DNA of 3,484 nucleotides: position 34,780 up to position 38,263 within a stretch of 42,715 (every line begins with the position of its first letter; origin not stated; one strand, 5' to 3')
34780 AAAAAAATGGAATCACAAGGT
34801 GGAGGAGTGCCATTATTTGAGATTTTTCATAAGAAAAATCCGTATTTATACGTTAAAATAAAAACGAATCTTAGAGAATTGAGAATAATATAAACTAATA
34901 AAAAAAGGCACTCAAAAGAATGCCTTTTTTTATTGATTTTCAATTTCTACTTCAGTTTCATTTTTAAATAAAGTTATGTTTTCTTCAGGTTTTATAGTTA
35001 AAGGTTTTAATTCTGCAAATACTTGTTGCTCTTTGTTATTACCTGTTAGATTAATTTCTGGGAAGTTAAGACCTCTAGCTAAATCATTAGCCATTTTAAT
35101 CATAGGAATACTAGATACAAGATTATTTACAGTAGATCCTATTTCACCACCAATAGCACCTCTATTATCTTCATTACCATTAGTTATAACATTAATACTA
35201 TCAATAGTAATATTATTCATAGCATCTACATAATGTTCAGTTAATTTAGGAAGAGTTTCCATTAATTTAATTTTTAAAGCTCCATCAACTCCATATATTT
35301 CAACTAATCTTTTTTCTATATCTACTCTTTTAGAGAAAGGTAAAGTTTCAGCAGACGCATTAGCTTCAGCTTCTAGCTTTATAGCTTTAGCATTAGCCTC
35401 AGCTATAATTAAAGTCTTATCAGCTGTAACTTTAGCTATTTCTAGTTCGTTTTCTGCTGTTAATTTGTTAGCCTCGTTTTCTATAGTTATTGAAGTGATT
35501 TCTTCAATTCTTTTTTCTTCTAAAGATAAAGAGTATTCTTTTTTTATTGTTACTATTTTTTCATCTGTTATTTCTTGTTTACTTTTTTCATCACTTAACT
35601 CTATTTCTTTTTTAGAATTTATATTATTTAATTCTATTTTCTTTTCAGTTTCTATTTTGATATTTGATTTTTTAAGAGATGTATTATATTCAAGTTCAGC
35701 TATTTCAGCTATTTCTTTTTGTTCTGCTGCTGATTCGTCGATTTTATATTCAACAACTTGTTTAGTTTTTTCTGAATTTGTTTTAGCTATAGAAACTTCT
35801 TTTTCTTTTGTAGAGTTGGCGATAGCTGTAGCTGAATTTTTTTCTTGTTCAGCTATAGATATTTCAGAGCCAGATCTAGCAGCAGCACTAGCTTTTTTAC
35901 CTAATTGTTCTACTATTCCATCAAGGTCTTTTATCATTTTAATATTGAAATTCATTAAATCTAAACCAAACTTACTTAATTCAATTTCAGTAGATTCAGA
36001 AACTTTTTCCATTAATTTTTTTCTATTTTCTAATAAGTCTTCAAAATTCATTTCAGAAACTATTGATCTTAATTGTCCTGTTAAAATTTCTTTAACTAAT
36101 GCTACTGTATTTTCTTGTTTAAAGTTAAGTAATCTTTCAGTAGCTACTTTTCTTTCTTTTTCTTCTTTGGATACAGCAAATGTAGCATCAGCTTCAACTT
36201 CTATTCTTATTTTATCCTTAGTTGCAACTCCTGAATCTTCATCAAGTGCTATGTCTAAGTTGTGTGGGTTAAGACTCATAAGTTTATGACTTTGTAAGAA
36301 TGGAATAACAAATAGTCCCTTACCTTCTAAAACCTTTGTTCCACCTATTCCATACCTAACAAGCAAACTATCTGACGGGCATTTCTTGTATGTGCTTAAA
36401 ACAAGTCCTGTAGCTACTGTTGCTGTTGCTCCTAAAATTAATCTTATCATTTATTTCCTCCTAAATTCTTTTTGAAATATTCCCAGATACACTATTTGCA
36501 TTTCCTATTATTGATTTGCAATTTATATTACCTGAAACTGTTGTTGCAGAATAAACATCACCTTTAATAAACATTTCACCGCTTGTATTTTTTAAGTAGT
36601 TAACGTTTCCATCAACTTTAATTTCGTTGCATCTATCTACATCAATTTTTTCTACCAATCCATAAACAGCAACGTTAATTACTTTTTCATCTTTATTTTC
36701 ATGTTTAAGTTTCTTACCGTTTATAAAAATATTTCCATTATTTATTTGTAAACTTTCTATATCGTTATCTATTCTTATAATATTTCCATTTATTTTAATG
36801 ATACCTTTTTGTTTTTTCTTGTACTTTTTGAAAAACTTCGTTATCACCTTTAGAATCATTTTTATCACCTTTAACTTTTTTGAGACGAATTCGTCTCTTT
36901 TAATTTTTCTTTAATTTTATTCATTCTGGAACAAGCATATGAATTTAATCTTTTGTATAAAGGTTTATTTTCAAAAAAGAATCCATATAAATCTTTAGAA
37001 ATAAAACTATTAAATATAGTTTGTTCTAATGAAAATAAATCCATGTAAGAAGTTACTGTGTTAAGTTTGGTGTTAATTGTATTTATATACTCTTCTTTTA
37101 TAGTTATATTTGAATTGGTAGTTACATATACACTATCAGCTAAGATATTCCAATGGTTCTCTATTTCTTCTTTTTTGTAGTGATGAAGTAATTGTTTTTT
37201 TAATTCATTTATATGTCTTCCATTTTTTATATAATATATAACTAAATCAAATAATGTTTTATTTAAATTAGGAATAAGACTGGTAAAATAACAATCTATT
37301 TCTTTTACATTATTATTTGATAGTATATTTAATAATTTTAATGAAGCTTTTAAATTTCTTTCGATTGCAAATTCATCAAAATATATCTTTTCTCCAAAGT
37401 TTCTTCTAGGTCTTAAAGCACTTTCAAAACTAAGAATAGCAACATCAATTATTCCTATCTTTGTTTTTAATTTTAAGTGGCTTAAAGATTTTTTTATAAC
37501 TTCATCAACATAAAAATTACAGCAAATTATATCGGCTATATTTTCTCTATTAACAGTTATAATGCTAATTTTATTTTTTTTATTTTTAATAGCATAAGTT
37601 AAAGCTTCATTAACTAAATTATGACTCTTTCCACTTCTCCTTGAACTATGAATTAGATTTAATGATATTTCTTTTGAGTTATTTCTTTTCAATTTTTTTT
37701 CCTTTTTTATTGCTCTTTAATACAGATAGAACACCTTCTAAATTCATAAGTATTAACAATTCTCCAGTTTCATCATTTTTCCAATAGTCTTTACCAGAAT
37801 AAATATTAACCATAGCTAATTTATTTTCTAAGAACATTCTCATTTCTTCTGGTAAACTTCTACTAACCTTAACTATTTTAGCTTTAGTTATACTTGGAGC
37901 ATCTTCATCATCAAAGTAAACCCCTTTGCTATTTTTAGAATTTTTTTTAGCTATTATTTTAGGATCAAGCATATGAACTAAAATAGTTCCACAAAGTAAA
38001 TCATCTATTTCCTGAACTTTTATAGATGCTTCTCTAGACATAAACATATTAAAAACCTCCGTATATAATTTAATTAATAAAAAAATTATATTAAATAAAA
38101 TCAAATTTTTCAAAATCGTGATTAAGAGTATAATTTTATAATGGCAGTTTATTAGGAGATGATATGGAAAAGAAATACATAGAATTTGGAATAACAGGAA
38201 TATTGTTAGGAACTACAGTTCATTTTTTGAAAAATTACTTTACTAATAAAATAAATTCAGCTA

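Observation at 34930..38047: Minus-strand four-gene operon: small GroES-like protein, P-loop-like protein, bactofilin-like beta-helix protein, SPFH/flotillin-like protein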

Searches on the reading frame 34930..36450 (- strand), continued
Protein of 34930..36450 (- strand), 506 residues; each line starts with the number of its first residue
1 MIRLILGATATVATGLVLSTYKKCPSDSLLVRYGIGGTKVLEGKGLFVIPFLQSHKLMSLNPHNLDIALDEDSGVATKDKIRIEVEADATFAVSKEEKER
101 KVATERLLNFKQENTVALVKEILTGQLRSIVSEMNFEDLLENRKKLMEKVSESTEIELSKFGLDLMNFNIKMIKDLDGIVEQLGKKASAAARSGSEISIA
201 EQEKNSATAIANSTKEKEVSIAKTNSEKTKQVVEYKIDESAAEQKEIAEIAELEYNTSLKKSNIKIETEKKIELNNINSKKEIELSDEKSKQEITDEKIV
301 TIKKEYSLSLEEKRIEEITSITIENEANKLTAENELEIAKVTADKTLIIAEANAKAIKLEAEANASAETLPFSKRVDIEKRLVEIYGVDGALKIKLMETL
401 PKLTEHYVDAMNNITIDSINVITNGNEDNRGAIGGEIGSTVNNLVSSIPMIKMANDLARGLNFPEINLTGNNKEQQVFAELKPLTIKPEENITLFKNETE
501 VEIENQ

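Call 28: search_solved_structures(query=window:34930-36450:-, max_evalue=0.001)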
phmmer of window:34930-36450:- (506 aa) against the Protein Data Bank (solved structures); distinct sequences matched with E-value up to 0.001: 5.
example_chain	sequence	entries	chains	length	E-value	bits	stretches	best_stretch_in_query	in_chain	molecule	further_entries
9l3g_A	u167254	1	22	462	1.2e-14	57.6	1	40-447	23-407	Flotillin-1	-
9bq2_B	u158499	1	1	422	1.3e-14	57.4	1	40-445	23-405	Flotillin-1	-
9l3g_a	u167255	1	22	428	9.3e-12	48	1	75-427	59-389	Flotillin-2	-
9bq2_A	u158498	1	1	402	5e-11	45.6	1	75-387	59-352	Flotillin-2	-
1win_A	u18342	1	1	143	1.3e-06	31.1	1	75-193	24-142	Flotillin 2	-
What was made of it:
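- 34930..36450 (-): p4: 506-aa flotillin-type SPFH protein with an N-terminal hydrophobic anchor. PDB flotillin-1 and -2 align over residues 40-447 at E 1e-14 (call 28).
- On Flotillin family (FloT/YqiK, flotillin-1/2) (p4): PDB flotillin-1 aligns over residues 40-447 at E 1.2e-14 (call 28).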

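Call 79: find_related_loci(query=A5, collection=genome_contigs, flank=6000)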
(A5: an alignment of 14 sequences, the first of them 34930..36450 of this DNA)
Query A5 (506 aa) in genome_contigs; peptide patterns used: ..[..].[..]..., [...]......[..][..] (x = any residue, [..] = any of these).
155 stretches matched a pattern; 3 encode a relative of the query (tblastn E <= 1e-3); 3 distinct loci.
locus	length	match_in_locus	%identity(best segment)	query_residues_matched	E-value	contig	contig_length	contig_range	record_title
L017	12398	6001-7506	42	6-476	2e-120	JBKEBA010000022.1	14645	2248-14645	MAG: Dysgonomonas sp. isolate VLC_084 c_000000812549, whole genome shotgun sequence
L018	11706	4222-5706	43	4-473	3e-124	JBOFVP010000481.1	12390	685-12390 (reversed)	MAG: Clostridium sp. isolate WFFMC_MAG_575 k139_114755_flag=1_multi=14.9360_len=12390, whole genome shotgun sequence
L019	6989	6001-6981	48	1-326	3e-92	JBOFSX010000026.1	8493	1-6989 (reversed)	MAG: Anaeroplasmataceae bacterium isolate WFFMC_MAG_645 k139_112989_flag=1_multi=5.0000_len=8493, whole genome shotgun s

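Call 81: search_protein_families(library=pfam, proteins=[L001:5411-5905:+, L003:7606-7974:+, L004:7594-7971:+, L004:9552-9932:+], max_evalue=0.01)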
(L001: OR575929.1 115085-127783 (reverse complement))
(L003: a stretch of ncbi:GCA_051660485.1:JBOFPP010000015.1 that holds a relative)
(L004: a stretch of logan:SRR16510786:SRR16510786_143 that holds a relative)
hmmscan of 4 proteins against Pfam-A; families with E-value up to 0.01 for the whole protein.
L001:5411-5905:+ (164 aa): 0 families

L003:7606-7974:+ (122 aa): 0 families

L004:7594-7971:+ (125 aa): 0 families

L004:9552-9932:+ (126 aa): 1 family
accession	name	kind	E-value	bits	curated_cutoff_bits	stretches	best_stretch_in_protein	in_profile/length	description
PF17139.9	DUF5112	-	0.0096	15.8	29.4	0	52-101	51-100/266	Domain of unknown function (DUF5112)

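Call 82: search_protein_families(library=phrogs, proteins=[L001:5411-5905:+, L003:7606-7974:+, L004:7594-7971:+, L001:5938-7638:+], max_evalue=0.01)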
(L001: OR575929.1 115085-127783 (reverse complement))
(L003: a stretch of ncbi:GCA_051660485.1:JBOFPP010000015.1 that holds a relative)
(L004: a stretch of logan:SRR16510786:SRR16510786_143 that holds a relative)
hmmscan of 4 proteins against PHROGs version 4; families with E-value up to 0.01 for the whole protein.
L001:5411-5905:+ (164 aa): 0 families

L003:7606-7974:+ (122 aa): 0 families

L004:7594-7971:+ (125 aa): 0 families

L001:5938-7638:+ (566 aa): 1 family
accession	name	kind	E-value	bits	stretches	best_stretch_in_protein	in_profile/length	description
phrog_200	-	other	0.00029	21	1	4-291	79-323/379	lipoprotein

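Call 97: find_encoding_contigs(protein=P0002, flank=8000, max_places=2)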
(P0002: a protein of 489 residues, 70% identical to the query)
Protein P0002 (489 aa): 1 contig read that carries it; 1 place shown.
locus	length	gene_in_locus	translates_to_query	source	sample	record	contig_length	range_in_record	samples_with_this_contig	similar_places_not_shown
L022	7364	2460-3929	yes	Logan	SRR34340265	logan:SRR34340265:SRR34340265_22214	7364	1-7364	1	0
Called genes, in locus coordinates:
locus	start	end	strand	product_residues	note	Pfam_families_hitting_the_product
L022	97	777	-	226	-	-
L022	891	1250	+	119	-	-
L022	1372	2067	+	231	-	-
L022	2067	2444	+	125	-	-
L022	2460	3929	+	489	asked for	PF01145:Band_7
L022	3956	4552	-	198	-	-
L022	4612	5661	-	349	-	-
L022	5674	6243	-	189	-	-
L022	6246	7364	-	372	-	?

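Call 98: find_encoding_contigs(protein=P0028, flank=8000, max_places=2)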
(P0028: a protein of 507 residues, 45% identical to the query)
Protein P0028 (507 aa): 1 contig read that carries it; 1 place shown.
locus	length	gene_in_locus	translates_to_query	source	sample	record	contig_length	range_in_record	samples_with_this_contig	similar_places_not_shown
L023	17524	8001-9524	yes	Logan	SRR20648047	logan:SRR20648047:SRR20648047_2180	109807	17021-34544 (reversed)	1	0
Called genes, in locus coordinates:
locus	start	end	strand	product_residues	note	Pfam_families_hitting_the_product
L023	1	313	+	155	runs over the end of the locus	-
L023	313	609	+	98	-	-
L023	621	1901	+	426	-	PF01068:DNA_ligase_A_M, PF09414:RNA_ligase, PF14743:DNA_ligase_OB_2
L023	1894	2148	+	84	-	-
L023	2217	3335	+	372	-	PF14284:PcfJ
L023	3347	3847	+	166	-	-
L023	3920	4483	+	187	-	-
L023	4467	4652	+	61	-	-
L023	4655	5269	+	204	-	PF04542:Sigma70_r2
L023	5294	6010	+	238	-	PF00961:LAGLIDADG_1 (faint), PF14528:LAGLIDADG_3 (weak)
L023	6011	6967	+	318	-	PF02272:DHHA1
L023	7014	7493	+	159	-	PF03013:Pyr_excise (weak)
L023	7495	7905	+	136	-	-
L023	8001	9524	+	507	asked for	PF01145:Band_7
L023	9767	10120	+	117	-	-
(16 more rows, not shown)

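Call 101: find_encoding_contigs(protein=P0003, flank=8000, max_places=3)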
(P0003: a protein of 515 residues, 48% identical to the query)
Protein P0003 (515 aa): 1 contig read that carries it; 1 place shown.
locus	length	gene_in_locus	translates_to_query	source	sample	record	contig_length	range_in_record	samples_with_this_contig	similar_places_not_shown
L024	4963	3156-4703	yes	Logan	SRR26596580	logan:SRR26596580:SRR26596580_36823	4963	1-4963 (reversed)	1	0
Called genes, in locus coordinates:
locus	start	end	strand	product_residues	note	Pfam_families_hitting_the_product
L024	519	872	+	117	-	-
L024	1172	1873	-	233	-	-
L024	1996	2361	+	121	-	-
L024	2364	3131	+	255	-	-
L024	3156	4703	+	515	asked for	PF01145:Band_7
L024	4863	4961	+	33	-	?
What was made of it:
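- In L024 the flotillin follows p2 after only 24 nt, even though p2 has diverged to 25% identity (call 101).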

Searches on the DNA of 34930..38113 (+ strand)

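Call 7: search_dna_similar(query=window:34930-38113:+, collection=phages, mode=distant, max_rows=20)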
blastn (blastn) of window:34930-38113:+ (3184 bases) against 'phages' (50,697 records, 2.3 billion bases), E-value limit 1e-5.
No match.
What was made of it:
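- Tried and rejected: A blastn search of the operon against 50,697 phage records found nothing (call 7).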
